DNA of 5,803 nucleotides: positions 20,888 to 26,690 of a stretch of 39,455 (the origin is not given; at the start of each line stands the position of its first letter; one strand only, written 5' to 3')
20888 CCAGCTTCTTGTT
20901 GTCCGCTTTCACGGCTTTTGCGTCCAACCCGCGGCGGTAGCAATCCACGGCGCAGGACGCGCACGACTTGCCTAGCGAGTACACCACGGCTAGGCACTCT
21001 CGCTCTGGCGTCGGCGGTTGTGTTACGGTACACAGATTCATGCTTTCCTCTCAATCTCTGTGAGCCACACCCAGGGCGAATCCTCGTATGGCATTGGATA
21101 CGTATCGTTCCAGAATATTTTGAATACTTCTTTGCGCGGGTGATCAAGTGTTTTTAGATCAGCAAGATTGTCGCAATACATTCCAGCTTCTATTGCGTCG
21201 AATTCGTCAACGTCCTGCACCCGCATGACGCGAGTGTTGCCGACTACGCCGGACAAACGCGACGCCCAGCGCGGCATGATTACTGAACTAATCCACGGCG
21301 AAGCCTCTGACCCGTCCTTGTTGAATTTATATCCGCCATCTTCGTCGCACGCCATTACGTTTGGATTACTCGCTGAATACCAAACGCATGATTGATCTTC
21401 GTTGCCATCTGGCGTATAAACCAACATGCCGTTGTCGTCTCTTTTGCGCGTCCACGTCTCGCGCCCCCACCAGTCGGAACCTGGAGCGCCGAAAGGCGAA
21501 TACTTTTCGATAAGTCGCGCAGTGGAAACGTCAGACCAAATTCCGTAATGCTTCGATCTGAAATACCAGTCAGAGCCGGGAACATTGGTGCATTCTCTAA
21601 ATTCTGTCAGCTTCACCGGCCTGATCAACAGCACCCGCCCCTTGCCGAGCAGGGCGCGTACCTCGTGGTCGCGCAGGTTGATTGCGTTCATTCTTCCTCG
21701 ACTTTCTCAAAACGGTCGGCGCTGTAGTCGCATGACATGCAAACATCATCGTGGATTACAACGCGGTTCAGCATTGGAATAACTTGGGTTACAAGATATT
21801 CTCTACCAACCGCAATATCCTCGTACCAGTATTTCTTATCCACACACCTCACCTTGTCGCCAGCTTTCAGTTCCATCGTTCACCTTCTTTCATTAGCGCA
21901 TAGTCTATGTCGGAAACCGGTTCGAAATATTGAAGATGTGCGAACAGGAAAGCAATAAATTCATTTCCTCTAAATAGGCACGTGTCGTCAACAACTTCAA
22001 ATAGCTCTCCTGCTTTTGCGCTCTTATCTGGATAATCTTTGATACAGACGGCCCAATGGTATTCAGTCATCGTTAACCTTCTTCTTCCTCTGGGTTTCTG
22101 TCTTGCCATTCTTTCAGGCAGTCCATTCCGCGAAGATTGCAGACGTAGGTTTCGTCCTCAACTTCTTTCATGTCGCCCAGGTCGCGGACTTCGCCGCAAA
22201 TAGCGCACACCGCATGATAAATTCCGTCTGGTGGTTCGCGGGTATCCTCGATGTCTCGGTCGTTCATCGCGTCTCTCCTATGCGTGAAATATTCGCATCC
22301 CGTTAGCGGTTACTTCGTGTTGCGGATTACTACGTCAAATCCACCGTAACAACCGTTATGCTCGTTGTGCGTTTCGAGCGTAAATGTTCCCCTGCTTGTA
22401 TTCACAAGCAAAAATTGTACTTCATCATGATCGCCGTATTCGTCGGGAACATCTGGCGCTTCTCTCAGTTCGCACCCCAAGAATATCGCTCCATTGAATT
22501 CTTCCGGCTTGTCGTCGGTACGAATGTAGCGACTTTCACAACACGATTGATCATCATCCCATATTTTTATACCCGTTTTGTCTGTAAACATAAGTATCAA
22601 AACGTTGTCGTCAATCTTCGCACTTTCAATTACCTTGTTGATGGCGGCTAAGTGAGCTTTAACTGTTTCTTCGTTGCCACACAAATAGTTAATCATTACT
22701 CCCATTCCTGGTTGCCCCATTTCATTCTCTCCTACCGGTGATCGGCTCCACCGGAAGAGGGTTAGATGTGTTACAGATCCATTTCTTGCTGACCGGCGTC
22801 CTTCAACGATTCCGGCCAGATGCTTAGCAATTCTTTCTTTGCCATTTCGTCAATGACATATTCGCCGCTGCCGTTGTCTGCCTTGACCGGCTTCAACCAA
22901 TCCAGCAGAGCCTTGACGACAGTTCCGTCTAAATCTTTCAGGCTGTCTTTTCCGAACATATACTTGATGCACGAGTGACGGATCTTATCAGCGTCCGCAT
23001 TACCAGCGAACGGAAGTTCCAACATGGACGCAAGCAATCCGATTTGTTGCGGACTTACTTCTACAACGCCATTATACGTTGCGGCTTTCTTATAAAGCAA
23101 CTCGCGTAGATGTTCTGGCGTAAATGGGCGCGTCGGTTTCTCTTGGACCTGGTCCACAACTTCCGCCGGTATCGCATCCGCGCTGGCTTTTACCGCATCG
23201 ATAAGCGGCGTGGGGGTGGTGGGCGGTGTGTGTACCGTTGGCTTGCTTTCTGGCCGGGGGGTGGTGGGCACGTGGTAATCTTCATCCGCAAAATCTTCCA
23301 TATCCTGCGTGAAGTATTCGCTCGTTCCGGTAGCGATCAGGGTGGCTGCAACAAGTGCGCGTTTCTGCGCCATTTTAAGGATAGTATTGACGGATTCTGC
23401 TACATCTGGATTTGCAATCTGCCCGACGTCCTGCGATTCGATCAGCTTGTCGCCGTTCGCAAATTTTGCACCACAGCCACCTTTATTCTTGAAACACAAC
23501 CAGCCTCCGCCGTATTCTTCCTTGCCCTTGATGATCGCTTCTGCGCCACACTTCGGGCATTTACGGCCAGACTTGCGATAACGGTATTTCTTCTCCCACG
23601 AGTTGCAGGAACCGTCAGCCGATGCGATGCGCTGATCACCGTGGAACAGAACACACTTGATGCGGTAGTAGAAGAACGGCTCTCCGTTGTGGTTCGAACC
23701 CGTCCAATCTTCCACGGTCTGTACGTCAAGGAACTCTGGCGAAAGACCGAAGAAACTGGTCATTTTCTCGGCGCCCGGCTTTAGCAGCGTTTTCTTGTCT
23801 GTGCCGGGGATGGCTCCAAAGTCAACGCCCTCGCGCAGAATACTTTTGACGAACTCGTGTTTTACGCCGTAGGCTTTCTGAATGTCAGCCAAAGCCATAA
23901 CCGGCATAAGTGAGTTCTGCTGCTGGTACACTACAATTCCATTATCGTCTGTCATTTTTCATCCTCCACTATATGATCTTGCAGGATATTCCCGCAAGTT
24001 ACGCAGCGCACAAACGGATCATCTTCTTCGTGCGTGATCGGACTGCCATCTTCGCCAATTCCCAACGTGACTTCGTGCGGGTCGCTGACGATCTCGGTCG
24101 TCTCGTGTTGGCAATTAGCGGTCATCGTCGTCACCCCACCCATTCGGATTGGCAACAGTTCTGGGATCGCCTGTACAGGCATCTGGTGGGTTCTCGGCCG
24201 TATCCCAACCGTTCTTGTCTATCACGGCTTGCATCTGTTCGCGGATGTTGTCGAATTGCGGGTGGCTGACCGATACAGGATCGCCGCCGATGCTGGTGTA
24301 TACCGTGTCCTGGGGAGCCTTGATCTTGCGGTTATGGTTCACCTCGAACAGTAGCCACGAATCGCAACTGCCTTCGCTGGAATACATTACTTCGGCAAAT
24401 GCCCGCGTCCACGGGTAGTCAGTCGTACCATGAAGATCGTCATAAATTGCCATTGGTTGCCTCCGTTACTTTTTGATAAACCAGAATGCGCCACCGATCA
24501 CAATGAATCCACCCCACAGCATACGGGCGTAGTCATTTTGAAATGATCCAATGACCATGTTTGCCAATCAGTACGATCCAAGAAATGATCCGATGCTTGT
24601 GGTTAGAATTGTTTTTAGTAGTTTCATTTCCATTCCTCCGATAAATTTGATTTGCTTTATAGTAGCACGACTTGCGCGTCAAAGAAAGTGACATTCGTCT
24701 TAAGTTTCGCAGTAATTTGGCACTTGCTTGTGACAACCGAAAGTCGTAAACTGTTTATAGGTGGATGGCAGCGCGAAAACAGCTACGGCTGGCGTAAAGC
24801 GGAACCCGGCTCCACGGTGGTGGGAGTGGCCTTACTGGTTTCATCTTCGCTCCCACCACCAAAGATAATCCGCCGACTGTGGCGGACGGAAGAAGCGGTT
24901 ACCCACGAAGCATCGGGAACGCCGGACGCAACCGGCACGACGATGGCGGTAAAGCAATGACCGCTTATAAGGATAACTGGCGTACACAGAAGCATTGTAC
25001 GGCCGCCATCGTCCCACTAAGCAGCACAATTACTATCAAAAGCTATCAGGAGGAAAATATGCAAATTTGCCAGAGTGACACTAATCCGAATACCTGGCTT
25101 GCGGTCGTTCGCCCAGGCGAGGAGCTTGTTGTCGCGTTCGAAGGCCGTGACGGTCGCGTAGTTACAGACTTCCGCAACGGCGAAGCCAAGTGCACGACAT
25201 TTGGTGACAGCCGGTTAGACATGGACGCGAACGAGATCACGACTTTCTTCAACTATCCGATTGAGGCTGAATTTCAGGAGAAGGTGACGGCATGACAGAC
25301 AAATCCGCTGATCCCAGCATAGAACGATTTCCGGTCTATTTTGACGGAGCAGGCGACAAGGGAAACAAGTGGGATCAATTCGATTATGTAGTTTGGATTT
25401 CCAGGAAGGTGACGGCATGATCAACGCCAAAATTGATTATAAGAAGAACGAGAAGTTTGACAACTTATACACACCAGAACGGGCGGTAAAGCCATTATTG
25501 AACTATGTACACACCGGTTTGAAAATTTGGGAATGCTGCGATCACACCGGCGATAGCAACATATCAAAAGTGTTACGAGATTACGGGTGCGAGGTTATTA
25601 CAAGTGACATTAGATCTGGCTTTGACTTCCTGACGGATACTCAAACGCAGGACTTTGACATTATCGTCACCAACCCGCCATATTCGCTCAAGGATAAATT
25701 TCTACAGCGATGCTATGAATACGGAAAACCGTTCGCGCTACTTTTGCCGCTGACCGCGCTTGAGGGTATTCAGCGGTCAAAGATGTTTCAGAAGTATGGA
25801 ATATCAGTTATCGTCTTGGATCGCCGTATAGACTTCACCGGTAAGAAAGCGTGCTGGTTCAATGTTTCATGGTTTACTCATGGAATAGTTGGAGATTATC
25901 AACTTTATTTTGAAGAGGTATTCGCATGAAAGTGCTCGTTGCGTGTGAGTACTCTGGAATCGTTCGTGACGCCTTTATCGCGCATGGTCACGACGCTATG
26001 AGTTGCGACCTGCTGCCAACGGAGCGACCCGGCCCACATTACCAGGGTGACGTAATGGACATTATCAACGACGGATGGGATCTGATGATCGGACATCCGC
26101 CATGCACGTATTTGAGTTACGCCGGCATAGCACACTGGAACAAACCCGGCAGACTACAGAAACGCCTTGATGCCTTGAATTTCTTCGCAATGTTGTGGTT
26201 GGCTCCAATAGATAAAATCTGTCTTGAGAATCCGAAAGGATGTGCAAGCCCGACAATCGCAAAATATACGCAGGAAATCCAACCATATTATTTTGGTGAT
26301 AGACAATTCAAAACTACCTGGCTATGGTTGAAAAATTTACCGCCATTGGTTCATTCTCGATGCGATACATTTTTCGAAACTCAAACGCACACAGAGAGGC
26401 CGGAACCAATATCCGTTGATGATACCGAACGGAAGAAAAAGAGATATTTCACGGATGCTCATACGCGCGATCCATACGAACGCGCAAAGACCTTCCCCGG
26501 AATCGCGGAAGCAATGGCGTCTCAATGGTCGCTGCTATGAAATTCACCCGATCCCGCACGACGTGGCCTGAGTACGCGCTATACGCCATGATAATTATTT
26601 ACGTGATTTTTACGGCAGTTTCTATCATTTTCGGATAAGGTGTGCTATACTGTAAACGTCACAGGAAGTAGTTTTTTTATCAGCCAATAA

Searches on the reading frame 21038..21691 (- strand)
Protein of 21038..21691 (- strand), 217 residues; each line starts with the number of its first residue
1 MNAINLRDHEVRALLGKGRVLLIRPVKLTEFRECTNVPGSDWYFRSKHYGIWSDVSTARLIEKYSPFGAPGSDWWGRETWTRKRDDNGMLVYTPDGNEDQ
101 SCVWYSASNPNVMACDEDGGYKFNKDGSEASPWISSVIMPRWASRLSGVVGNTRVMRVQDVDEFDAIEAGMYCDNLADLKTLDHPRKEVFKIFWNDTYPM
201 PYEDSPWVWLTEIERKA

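Call 64: search_protein_families(library=phrogs, proteins=[window:21038-21691:-], max_evalue=0.001)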
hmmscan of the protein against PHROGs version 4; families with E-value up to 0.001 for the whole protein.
window:21038-21691:- (217 aa): 2 families
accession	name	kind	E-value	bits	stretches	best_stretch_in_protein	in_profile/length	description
phrog_874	-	unknown function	7.2e-22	79.1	1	9-215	75-256/277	-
phrog_18361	-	unknown function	9.5e-06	27.3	1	139-215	1-85/92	-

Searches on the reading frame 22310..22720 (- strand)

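Call 64: search_protein_families(library=phrogs, proteins=[window:22310-22720:-], max_evalue=0.001)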
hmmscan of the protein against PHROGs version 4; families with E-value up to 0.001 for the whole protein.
window:22310-22720:- (136 aa): 1 family
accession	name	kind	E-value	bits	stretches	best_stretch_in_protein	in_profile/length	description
phrog_2650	-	unknown function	1.8e-09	38.6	1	27-127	15-126/192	-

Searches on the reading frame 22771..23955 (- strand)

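Call 12: search_protein_families(library=pfam, proteins=[window:22771-23955:-])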
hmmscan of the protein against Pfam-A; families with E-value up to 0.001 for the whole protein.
window:22771-23955:- (394 aa): 0 families

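Call 64: search_protein_families(library=phrogs, proteins=[window:22771-23955:-], max_evalue=0.001)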
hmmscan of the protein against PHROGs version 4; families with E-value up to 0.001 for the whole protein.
window:22771-23955:- (394 aa): 1 family
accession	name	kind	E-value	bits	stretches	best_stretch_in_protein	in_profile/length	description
phrog_10048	-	unknown function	3.7e-38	132.3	1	33-226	36-173/273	-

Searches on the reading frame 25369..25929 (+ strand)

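Call 65: search_protein_families(library=phrogs, proteins=[window:25369-25929:+], max_evalue=0.001)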
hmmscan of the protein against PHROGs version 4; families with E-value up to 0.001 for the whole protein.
window:25369-25929:+ (186 aa): 2 families
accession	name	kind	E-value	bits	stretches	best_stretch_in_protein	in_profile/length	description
phrog_799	-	other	2.1e-37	130.4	1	25-170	207-363/458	DNA methyltransferase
phrog_5172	-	unknown function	3.7e-06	26.9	1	43-130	33-135/377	-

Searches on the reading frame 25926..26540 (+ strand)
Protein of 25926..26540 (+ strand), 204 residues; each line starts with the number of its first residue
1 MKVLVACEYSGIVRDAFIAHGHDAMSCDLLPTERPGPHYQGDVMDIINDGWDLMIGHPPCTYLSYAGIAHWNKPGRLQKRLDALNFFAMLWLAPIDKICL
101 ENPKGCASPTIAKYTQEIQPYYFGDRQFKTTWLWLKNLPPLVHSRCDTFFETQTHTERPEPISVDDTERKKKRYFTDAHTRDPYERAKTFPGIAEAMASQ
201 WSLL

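Call 65: search_protein_families(library=phrogs, proteins=[window:25926-26540:+], max_evalue=0.001)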
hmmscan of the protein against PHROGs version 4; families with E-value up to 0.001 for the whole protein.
window:25926-26540:+ (204 aa): 2 families
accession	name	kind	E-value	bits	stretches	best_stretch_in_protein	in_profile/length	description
phrog_757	-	other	9.5e-50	170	1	1-202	15-219/247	DNA methyltransferase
phrog_27471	-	unknown function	1.8e-21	77.1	1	93-202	3-93/93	-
